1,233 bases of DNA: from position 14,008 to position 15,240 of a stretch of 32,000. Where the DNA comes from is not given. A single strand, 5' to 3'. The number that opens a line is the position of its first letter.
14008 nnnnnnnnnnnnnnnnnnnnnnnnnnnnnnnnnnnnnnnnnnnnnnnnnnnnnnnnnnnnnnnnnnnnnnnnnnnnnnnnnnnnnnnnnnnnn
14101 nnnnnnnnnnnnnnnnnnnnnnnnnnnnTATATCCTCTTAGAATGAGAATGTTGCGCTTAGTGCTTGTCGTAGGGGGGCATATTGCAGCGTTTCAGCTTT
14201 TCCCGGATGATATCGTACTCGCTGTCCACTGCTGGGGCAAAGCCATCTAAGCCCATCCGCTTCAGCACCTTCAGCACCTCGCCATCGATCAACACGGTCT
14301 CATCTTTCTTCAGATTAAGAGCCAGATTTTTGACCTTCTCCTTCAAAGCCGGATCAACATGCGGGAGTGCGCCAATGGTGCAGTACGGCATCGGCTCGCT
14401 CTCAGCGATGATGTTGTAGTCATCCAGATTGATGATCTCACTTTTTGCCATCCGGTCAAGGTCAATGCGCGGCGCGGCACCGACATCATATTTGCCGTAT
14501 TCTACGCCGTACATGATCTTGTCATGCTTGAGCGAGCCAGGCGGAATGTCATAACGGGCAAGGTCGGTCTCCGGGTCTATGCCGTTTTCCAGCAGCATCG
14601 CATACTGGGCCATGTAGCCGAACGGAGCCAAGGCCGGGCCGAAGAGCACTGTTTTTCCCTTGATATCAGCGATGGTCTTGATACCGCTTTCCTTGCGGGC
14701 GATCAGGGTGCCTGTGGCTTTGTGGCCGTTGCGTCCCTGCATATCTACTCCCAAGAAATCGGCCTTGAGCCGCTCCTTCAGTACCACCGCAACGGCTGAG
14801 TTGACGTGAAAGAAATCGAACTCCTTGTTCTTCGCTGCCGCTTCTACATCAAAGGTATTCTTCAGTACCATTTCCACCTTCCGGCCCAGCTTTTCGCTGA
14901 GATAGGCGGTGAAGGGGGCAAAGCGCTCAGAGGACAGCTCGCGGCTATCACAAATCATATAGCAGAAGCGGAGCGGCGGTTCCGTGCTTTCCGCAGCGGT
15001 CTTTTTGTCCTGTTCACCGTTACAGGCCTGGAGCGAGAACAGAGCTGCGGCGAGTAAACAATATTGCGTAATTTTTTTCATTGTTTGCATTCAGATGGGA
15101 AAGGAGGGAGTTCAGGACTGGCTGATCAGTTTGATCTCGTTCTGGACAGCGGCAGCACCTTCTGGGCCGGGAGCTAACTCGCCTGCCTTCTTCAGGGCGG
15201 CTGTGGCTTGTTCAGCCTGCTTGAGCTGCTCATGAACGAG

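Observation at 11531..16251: ATPase-less six-gene operon coupling two orphan periplasmic binding proteins, a beta-helix protein and two TPR proteins to a YedE-family channel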

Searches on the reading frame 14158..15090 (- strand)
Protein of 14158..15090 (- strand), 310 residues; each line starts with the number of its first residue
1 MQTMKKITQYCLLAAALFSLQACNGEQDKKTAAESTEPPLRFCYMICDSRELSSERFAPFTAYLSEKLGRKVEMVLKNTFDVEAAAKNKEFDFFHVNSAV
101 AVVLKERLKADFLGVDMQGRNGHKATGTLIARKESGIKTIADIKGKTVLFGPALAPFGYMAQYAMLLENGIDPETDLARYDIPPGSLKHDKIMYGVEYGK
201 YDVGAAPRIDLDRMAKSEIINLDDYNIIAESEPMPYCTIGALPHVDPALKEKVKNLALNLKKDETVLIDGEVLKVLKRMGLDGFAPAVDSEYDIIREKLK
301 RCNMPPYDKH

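Call 3: search_protein_families(library=pfam, proteins=[window:14158-15090:-], max_evalue=0.01)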
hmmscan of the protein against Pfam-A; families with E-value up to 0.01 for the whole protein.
window:14158-15090:- (310 aa): 2 families
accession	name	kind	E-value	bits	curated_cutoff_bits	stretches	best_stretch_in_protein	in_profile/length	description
PF12974.12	Phosphonate-bd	-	1.3e-44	152.8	27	1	49-292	8-242/242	ABC transporter, phosphonate, periplasmic substrate-binding protein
PF09084.16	NMT1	-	0.00063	20.1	20.5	1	124-174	72-120/216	NMT1/THI5 like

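Call 4: search_protein_families(library=ncbifam, proteins=[window:14158-15090:-], max_evalue=0.01)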
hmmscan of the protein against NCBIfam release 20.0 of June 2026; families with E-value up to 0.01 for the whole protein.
window:14158-15090:- (310 aa): 5 families
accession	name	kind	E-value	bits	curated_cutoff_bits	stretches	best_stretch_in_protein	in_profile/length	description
TIGR03431.1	PhnD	equivalog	3.5e-25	89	261.1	1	6-297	3-281/288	phosphonate ABC transporter substrate-binding protein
TIGR01098.1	3A0109s03R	subfamily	3.5e-23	82.4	112.05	1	5-259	2-252/253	phosphate/phosphite/phosphonate ABC transporter substrate-binding protein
TIGR04553.1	ABC_peri_selen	hypoth_equivalog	9.3e-15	54.7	250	1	54-299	16-259/266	putative selenate ABC transporter substrate-binding protein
NF040750.1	tetrathio_HK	equivalog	1.7e-07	30.1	750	1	78-256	46-235/555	tetrathionate respiration histidine kinase TtrS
TIGR02122.1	TRAP_TAXI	subfamily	9.3e-05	21.4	84.35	1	126-153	122-149/320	TAXI family TRAP transporter solute-binding subunit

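Call 28: search_solved_structures(query=window:14158-15090:-, max_evalue=0.01)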
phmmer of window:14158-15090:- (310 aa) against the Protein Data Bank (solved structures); distinct sequences matched with E-value up to 0.01: 10.
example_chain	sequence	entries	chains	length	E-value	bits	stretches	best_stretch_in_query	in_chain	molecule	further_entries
5lv1_A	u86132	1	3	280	4.6e-13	52.3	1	31-300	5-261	PtxB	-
5o2j_A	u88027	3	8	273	1.2e-11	47.6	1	54-297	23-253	Probable phosphite transport system-binding protein PtxB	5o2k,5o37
5jvb_A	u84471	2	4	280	5.3e-09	38.9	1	61-297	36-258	Phosphonate ABC transporter, periplasmic phosphonate-binding protein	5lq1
9lf9_A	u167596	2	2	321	1.8e-07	33.9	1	39-267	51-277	Phosphonate ABC transporter, periplasmic phosphonate-binding protein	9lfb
5ub3_A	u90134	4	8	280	4.6e-06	29.3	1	89-263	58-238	Phosphate-binding protein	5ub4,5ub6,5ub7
6x8w_A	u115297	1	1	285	2.5e-05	26.9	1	54-179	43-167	ArrX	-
6ght_A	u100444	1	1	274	4.1e-05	26.2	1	53-297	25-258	Probable phosphite transport system-binding protein HtxB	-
6x6b_A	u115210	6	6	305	6.8e-05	25.4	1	54-179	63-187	ArrX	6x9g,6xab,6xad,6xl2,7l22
6ghq_A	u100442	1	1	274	0.00011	24.8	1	53-297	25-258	Probable phosphite transport system-binding protein HtxB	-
5me4_A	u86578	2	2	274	0.00011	24.8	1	53-297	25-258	Probable phosphite transport system-binding protein HtxB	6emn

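Call 62: find_homologous_proteins(query=window:14158-15090:-)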
Query window:14158-15090:- (310 aa): 214 proteins with E <= 0.001 among 3216 candidates; the best 120 are listed.
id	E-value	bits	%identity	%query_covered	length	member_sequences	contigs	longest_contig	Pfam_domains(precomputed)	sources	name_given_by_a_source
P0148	2.0e-192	656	96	99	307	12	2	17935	PF12974.13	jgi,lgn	jgi:phosphonate transport system substrate-binding protein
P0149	9.5e-175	598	87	93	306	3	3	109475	PF12974.13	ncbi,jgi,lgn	jgi:ABC-type phosphate/phosphonate transport system substrate-binding protein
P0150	3.3e-168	576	84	96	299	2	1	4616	PF12974.13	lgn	-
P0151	3.0e-166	570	80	100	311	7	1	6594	PF12974.13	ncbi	-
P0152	3.2e-164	563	81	99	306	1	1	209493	PF12974.13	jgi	jgi:phosphonate transport system substrate-binding protein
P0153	5.2e-160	550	80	99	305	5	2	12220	PF12974.13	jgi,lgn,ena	jgi:ABC-type phosphate/phosphonate transport system substrate-binding protein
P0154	6.9e-157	539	77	99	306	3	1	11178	PF12974.13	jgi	jgi:ABC-type phosphate/phosphonate transport system substrate-binding protein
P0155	4.3e-145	501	72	99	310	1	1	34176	PF12974.13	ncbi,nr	ncbi:phosphate/phosphite/phosphonate ABC transporter substrate-binding protein [Desulfobulbus sp. US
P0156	5.3e-145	500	72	99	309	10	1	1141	PF12974.13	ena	-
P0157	3.8e-143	494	72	98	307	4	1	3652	PF12974.13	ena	-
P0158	6.9e-143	493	73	93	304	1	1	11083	PF12974.13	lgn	-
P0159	2.9e-142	491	70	99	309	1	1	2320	PF12974.13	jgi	jgi:phosphonate transport system substrate-binding protein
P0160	5.4e-142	490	72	93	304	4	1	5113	PF12974.13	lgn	-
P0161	6.3e-142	490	70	99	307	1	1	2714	PF12974.13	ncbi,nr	ncbi:MAG: phosphate/phosphite/phosphonate ABC transporter substrate-binding protein [Candidatus Elec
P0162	7.7e-142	490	70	99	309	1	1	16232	PF12974.13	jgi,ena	-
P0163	1.5e-141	489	70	99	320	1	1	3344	PF12974.13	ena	-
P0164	2.3e-141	488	68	100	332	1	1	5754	PF12974.13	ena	-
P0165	2.8e-141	488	72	95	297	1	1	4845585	PF12974.13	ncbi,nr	ncbi:MAG: phosphate/phosphite/phosphonate ABC transporter substrate-binding protein [Candidatus Elec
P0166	7.4e-141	487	70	99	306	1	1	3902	PF12974.13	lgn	-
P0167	1.4e-140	486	71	98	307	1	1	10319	PF09084.17,PF12974.13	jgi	jgi:phosphonate transport system substrate-binding protein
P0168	6.4e-140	484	68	99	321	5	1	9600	PF12974.13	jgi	jgi:phosphonate transport system substrate-binding protein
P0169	6.4e-140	484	69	99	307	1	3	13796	PF12974.13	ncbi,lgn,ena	-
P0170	8.4e-140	483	70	93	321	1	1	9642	PF12974.13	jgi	jgi:phosphonate transport system substrate-binding protein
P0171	2.1e-139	482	71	99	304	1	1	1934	PF12974.13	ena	-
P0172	6.0e-138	477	69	99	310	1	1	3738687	PF12974.13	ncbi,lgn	ncbi:MAG: phosphate/phosphite/phosphonate ABC transporter substrate-binding protein [Candidatus Elec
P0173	1.2e-137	476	68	99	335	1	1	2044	PF12974.13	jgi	jgi:phosphate/phosphite/phosphonate ABC transporter binding protein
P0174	5.5e-137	474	68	99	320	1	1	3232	PF12974.13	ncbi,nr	ncbi:MAG: phosphate/phosphite/phosphonate ABC transporter substrate-binding protein [Candidatus Elec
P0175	1.2e-135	470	67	99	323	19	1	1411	PF12974.13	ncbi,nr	ncbi:MAG: phosphate/phosphite/phosphonate ABC transporter substrate-binding protein [Candidatus Elec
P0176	1.5e-135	469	70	99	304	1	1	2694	PF12974.13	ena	-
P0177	1.2e-134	466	65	99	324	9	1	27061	PF12974.13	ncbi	-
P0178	3.6e-134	465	70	92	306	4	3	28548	PF12974.13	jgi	jgi:phosphonate transport system substrate-binding protein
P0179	8.6e-134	463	66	99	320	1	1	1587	PF12974.13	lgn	-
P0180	9.4e-134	463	65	99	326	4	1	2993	PF12974.13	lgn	-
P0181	1.4e-133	463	64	99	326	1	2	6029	PF12974.13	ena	-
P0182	1.7e-133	462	68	99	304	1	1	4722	PF12974.13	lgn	-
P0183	3.5e-133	461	63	99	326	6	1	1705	PF12974.13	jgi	jgi:phosphonate transport system substrate-binding protein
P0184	6.3e-133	461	66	99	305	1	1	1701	PF12974.13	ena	-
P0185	9.0e-133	460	70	93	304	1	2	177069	PF12974.13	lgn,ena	-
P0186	2.8e-132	458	68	99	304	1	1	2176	PF12974.13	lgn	-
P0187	1.1e-131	457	65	99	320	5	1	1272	PF12974.13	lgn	-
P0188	2.8e-131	455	66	99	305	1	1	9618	PF12974.13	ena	-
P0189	3.6e-131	455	70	90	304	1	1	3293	PF12974.13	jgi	-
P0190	8.6e-131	454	66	99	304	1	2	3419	PF12974.13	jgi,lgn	-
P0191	1.0e-130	453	67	99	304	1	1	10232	PF12974.13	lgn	-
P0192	1.1e-130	453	67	99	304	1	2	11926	PF12974.13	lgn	-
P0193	1.7e-130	453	67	99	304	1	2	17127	PF12974.13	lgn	-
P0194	2.1e-130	452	66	99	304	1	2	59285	PF12974.13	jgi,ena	-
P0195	3.5e-130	452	68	99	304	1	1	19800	PF12974.13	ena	-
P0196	3.5e-130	452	67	99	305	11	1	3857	PF12974.13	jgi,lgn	-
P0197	4.6e-130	451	66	99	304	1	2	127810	PF12974.13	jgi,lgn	jgi:phosphonate transport system substrate-binding protein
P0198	4.7e-130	451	66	99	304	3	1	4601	PF12974.13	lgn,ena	-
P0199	8.0e-130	450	69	92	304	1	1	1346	PF12974.13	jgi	-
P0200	1.3e-129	450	67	98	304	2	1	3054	PF12974.13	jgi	-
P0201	1.8e-129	449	68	99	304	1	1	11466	PF12974.13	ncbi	-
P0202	3.7e-129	448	69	93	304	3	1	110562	PF12974.13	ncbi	-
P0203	4.5e-129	448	66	96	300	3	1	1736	PF12974.13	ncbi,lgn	-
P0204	4.7e-129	448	66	99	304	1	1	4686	PF12974.13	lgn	-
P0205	5.7e-129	448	66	99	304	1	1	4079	PF12974.13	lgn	-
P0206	6.1e-129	448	66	100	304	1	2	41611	PF12974.13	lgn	-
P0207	1.8e-128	446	66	99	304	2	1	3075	PF12974.13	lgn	-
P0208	4.7e-128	445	66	99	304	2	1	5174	PF12974.13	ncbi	-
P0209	1.2e-127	443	68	93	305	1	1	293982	PF12974.13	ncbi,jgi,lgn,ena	-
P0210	1.9e-127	443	65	99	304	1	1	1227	PF12974.13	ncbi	-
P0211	2.0e-127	443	66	99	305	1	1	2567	PF12974.13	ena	-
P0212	5.8e-127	441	72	86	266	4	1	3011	PF12974.13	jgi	-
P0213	2.1e-126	439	65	99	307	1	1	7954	PF12974.13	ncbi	-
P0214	3.6e-125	435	68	93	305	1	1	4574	PF12974.13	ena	-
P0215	4.5e-125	435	64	99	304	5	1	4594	PF12974.13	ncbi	-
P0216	2.8e-124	432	64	100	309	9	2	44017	PF12974.13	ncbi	-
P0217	2.0e-122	426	65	92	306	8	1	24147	PF12974.13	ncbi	-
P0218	2.8e-122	426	63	99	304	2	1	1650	PF12974.13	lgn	-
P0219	3.7e-122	425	65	90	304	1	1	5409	PF12974.13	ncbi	-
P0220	1.7e-120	420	65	95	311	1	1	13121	PF12974.13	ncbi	-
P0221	4.7e-120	418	64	99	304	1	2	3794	PF12974.13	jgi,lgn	jgi:phosphonate transport system substrate-binding protein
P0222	1.2e-119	417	61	98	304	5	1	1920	PF12974.13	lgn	-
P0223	2.7e-119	416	61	98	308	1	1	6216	PF12974.13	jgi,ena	-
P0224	4.6e-119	415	63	96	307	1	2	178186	PF12974.13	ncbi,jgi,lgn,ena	-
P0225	5.3e-119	415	61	99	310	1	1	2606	PF12974.13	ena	-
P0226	1.3e-118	414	62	93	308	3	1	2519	PF12974.13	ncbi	-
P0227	3.2e-118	412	64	95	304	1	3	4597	PF12974.13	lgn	-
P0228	5.3e-118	412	63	98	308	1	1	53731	PF12974.13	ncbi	-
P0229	7.0e-118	411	61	99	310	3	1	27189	PF12974.13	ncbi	-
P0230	2.3e-117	410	63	96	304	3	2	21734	PF12974.13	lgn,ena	-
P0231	4.5e-117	409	61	96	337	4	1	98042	PF12974.13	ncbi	-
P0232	4.7e-117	409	61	96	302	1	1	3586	PF12974.13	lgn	-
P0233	1.1e-116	407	62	94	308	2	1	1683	PF12974.13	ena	-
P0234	2.0e-116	406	61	93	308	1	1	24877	PF12974.13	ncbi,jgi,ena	-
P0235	2.1e-116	406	62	98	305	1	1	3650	PF12974.13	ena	-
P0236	4.2e-116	405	62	96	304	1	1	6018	PF12974.13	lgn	-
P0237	7.3e-116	405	60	98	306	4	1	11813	PF12974.13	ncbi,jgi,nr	ncbi:MAG: phosphate/phosphite/phosphonate ABC transporter substrate-binding protein [Thermodesulfoba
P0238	2.6e-115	403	59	98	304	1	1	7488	PF12974.13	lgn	-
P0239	2.6e-115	403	65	88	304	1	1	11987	PF12974.13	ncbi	-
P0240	1.4e-114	400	60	96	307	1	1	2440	PF12974.13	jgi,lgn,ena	-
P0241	1.8e-114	400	60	97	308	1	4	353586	PF12974.13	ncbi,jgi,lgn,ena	-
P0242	6.1e-114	398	65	87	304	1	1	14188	PF12974.13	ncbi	-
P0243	4.4e-113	395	60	97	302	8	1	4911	PF12974.13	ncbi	-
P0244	1.5e-112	394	60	94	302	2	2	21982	PF12974.13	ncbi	-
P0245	3.6e-112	392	58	96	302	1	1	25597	PF12974.13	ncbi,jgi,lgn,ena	-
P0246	7.8e-110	385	80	69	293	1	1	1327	PF12974.13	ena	-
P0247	2.3e-108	380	63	82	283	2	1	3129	PF12974.13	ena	-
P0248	6.8e-108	378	56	97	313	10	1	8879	PF12974.13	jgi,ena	jgi:phosphonate transport system substrate-binding protein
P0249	1.3e-107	377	56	98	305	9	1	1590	PF12974.13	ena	-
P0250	1.7e-105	371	53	99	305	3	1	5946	PF12974.13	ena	-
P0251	1.7e-104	367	55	96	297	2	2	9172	PF12974.13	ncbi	-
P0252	4.1e-104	366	55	98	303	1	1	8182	PF12974.13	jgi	jgi:phosphonate transport system substrate-binding protein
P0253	5.6e-104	366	56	99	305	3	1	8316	PF12974.13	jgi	jgi:ABC-type phosphate/phosphonate transport system substrate-binding protein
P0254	6.7e-104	365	54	99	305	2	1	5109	PF12974.13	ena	-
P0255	7.6e-104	365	55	96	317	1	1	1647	PF12974.13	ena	-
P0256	4.6e-103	363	53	99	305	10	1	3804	PF12974.13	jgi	-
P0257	8.5e-103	362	55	99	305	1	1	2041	PF12974.13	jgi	jgi:ABC-type phosphate/phosphonate transport system substrate-binding protein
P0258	9.7e-103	362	55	96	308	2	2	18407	PF12974.13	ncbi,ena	-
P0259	9.7e-103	362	53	99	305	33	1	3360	PF12974.13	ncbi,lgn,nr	ncbi:MAG: phosphate/phosphite/phosphonate ABC transporter substrate-binding protein [Proteobacteria 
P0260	1.3e-102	361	54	99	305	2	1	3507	PF12974.13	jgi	-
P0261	1.6e-102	361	55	99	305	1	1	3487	PF12974.13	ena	-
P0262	2.2e-102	360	54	99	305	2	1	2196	PF12974.13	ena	-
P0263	2.5e-102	360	53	93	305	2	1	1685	PF12974.13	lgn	-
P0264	2.9e-102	360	54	99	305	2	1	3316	PF12974.13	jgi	-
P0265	3.2e-102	360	55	95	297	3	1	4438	PF12974.13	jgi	jgi:ABC-type phosphate/phosphonate transport system substrate-binding protein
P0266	5.1e-102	359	54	99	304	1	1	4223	PF12974.13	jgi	jgi:phosphonate transport system substrate-binding protein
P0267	5.9e-102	359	53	94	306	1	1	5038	PF12974.13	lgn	-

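Call 64: search_solved_structures(query=window:14158-15090:-, max_evalue=0.0001, show_alignments=4)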
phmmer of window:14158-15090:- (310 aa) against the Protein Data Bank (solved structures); distinct sequences matched with E-value up to 0.0001: 8.
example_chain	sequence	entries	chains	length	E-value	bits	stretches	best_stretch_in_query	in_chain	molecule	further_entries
5lv1_A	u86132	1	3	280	4.6e-13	52.3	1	31-300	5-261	PtxB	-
5o2j_A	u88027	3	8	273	1.2e-11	47.6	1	54-297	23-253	Probable phosphite transport system-binding protein PtxB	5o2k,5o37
5jvb_A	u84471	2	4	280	5.3e-09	38.9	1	61-297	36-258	Phosphonate ABC transporter, periplasmic phosphonate-binding protein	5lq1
9lf9_A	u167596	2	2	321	1.8e-07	33.9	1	39-267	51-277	Phosphonate ABC transporter, periplasmic phosphonate-binding protein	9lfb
5ub3_A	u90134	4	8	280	4.6e-06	29.3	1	89-263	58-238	Phosphate-binding protein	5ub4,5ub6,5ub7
6x8w_A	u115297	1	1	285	2.5e-05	26.9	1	54-179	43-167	ArrX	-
6ght_A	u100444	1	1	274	4.1e-05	26.2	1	53-297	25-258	Probable phosphite transport system-binding protein HtxB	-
6x6b_A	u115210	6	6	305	6.8e-05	25.4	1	54-179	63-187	ArrX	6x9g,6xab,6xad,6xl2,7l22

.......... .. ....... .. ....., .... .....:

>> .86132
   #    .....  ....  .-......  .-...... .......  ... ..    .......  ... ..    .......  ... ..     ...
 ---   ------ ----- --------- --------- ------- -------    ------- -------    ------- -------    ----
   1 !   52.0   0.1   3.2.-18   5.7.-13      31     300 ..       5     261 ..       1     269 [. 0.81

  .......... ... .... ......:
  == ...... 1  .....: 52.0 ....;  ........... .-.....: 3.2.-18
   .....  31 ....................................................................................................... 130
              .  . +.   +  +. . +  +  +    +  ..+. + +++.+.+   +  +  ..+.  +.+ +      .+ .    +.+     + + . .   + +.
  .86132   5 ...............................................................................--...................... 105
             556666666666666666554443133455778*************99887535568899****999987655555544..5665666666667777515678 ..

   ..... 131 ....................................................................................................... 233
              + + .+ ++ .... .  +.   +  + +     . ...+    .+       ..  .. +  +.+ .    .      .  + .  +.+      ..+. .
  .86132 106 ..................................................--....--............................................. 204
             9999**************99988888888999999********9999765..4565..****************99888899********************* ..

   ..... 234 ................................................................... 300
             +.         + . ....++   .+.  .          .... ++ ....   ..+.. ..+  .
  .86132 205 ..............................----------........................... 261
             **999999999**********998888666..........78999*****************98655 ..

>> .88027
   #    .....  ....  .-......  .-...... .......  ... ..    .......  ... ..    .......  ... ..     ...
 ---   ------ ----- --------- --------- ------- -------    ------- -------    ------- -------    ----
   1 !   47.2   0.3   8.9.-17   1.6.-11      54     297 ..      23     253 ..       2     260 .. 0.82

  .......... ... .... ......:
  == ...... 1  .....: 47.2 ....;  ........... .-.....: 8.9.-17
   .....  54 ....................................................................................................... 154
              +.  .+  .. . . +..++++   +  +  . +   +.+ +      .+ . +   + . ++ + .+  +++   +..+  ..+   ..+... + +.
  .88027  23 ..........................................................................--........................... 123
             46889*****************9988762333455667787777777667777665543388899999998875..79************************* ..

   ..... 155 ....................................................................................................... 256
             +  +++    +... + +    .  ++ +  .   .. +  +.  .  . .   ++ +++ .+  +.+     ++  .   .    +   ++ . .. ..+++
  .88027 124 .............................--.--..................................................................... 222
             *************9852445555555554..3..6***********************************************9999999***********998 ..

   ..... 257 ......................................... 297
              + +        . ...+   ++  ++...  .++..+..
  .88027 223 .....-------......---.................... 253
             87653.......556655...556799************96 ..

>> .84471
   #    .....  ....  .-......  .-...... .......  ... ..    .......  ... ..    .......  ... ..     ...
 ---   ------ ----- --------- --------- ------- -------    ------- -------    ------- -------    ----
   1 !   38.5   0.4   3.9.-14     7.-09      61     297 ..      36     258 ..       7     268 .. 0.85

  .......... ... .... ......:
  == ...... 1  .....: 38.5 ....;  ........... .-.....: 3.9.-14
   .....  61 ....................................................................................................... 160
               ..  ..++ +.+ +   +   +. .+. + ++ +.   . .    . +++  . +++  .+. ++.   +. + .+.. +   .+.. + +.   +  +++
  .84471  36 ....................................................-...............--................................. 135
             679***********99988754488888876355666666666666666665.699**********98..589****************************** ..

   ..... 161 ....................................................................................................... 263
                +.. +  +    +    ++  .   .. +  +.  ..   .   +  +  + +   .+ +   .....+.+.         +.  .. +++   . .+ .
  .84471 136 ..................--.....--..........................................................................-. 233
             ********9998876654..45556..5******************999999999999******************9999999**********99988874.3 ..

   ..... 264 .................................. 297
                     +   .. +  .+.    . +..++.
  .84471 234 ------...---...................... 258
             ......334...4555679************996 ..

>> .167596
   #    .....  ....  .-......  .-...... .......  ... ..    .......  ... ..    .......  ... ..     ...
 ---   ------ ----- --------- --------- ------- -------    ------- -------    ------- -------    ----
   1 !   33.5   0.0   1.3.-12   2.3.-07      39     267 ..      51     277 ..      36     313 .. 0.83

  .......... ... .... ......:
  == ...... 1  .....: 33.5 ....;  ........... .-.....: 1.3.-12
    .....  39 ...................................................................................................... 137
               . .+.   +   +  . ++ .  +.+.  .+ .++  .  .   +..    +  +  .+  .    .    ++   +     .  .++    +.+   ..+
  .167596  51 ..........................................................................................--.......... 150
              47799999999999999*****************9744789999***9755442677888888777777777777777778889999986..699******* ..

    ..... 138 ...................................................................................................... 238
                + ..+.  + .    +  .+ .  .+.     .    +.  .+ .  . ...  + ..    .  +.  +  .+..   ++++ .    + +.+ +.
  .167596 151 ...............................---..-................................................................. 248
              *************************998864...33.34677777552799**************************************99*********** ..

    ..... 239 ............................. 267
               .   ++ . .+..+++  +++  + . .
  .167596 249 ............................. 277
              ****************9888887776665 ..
